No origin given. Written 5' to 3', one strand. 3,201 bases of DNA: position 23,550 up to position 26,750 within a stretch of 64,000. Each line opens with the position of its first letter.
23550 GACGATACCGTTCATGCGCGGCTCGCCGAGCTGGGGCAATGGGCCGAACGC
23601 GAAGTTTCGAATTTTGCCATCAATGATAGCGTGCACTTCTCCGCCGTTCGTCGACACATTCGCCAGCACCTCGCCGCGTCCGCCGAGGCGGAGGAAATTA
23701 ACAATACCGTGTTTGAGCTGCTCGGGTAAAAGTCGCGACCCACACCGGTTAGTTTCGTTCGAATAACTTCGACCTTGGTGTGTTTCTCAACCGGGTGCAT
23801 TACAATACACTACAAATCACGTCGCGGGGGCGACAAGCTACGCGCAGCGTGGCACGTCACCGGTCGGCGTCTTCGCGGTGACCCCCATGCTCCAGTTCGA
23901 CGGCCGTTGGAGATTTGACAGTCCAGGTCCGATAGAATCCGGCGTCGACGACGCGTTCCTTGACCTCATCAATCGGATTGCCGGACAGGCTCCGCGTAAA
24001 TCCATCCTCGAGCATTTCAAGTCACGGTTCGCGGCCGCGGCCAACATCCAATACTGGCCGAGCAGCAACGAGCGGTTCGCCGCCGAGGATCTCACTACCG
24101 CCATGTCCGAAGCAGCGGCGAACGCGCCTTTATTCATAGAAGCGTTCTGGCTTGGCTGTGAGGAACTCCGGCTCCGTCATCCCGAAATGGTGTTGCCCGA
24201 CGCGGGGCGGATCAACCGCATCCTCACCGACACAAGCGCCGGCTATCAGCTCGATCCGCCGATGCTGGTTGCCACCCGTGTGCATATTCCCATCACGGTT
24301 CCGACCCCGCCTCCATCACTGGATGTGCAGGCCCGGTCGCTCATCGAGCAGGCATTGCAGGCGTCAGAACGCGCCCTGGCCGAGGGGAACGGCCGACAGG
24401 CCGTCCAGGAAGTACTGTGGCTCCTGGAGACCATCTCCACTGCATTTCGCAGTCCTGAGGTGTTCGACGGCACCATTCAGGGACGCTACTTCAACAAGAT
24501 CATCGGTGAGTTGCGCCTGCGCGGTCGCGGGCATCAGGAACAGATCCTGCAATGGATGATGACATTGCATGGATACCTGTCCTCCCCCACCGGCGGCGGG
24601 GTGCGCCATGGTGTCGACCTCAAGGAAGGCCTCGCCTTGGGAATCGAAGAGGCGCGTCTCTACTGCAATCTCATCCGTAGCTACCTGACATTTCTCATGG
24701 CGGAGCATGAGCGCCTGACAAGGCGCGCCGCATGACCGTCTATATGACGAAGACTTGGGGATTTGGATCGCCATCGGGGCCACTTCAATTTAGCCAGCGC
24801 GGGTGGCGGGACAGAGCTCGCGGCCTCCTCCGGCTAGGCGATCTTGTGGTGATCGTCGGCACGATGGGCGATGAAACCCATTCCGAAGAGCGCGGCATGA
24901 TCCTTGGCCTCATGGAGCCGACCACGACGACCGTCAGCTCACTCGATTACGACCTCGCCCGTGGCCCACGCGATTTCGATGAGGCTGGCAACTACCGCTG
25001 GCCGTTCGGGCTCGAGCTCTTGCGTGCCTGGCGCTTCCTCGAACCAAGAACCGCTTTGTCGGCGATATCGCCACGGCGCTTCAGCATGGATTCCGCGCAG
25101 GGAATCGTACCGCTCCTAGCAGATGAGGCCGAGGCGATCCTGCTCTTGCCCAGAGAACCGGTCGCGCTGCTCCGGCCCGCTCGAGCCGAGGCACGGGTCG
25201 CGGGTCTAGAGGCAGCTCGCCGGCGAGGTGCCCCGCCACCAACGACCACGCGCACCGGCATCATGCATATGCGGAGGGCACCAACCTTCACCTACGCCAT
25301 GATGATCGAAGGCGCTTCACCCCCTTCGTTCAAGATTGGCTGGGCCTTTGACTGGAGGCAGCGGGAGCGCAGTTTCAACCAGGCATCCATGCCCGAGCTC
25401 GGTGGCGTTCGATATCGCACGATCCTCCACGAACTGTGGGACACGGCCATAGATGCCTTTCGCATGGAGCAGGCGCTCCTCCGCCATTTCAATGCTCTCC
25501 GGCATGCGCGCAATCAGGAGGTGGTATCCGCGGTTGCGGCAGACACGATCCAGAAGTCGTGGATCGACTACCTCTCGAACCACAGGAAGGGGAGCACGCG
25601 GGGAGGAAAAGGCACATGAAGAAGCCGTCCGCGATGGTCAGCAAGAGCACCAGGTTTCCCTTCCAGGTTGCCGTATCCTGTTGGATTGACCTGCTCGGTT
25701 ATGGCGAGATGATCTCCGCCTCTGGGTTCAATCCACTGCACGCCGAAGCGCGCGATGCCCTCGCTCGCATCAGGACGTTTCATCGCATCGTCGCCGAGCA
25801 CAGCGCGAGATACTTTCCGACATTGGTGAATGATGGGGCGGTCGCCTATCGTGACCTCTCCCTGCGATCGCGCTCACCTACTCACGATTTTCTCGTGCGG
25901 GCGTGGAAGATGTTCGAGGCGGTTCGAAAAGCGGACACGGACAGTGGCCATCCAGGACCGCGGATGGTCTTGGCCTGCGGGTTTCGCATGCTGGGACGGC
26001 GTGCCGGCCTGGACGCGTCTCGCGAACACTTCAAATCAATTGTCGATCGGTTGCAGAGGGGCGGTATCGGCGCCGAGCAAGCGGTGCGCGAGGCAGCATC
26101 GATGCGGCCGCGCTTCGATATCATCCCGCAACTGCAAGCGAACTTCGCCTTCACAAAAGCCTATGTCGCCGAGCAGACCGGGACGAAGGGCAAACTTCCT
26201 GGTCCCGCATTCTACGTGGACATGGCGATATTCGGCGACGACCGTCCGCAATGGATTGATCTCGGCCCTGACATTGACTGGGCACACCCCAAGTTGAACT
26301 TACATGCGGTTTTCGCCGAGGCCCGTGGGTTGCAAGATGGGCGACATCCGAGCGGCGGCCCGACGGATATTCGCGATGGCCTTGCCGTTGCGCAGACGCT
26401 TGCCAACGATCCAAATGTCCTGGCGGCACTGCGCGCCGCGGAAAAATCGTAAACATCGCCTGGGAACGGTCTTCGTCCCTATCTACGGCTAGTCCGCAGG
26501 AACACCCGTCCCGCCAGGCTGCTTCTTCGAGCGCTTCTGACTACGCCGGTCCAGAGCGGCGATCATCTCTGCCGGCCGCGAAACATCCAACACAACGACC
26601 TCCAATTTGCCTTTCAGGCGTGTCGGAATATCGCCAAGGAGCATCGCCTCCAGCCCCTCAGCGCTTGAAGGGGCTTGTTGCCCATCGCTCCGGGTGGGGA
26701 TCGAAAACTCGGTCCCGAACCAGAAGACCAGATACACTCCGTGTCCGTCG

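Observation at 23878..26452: Uncharacterised three-gene operon: helical protein - PUA/EVE-like plus GIY-YIG-like protein - nucleotidyl-cyclase-like protein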

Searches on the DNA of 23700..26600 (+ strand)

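Call 45: search_dna_similar(query=window:23700-26600:+, collection=plasmids, mode=near, max_rows=15)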
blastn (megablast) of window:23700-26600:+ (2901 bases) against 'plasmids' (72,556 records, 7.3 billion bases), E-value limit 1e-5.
No match.
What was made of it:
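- Tried and rejected: Megablast of the region against plasmids found no match (call 45).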
